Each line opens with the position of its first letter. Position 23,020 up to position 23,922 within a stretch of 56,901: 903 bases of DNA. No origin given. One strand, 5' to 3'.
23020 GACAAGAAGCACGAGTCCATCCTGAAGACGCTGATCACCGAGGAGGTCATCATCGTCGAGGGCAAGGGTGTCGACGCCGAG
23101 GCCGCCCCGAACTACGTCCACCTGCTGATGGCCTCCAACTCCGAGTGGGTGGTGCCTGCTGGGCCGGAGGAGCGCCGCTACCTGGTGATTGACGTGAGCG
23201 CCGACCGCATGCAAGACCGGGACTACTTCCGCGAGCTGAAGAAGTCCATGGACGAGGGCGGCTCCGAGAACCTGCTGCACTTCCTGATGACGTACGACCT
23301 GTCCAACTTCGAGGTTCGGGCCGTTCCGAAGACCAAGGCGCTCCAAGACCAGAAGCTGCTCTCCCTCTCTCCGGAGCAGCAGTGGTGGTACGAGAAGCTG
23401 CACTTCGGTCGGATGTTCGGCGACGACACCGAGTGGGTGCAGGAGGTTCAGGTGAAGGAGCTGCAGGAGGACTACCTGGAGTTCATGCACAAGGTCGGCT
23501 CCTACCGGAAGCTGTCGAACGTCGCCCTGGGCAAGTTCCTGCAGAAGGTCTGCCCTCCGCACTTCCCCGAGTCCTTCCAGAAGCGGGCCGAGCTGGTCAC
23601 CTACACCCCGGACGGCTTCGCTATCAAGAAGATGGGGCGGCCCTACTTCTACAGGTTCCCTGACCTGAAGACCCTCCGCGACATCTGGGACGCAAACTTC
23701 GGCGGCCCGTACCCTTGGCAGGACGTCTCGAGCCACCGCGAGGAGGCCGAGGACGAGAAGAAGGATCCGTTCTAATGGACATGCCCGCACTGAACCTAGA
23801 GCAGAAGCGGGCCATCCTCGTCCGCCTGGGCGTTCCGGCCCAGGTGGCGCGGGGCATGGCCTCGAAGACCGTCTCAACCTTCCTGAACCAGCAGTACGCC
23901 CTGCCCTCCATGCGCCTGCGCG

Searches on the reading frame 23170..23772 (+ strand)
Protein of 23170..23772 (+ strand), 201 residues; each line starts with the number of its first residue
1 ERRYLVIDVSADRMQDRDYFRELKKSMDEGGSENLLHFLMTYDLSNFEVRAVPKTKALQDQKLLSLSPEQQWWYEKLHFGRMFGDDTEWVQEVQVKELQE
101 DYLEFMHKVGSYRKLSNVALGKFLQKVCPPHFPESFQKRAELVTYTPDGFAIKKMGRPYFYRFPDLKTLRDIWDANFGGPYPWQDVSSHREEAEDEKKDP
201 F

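Call 92: find_homologous_proteins(query=window:23170-23772:+, max_evalue=0.00001)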
Query window:23170-23772:+ (201 aa): 3 proteins with E <= 0.00001 among 72 candidates.
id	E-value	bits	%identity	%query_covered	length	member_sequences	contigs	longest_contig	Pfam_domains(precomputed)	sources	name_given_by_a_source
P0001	5.7e-33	132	40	89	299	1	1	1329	PF19263.6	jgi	jgi:hypothetical protein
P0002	4.9e-25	106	68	40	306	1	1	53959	PF19263.6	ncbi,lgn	ncbi:primase-helicase family protein [Pseudomonas aeruginosa]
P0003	4.3e-23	100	64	40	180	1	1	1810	PF19263.6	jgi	-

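Call 98: predict_structure(alignment_id=A6)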
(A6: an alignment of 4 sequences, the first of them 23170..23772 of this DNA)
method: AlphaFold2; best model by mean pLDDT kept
length: 201 residues; sequences in the alignment: 4
mean_pLDDT: 54.1   pTM: 0.28
mean pLDDT of the five models: 54.1, 50.0, 48.9, 45.1, 42.7
residues with pLDDT >= 90: 0; 70-90: 29; 50-70: 99; < 50: 73
segments of 3 or more residues with pLDDT < 50: 76-90, 129-146, 149-163, 180-201
pLDDT, mean of each block of 10 residues (from residue 1): 65 67 74 70 71 68 60 47 38 57 60 60 56 41 39 36 52 56 38 32 25
secondary structure, 60 per line:
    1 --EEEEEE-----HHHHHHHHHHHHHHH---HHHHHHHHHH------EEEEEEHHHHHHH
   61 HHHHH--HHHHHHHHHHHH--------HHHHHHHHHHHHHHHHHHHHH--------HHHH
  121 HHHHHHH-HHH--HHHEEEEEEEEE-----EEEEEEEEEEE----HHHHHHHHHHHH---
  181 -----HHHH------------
elements in order: E3-8 H14-28 H32-41 E48-53 H54-65 H68-79 H88-108 H117-127 E137-145 E151-161 H166-177 H186-189
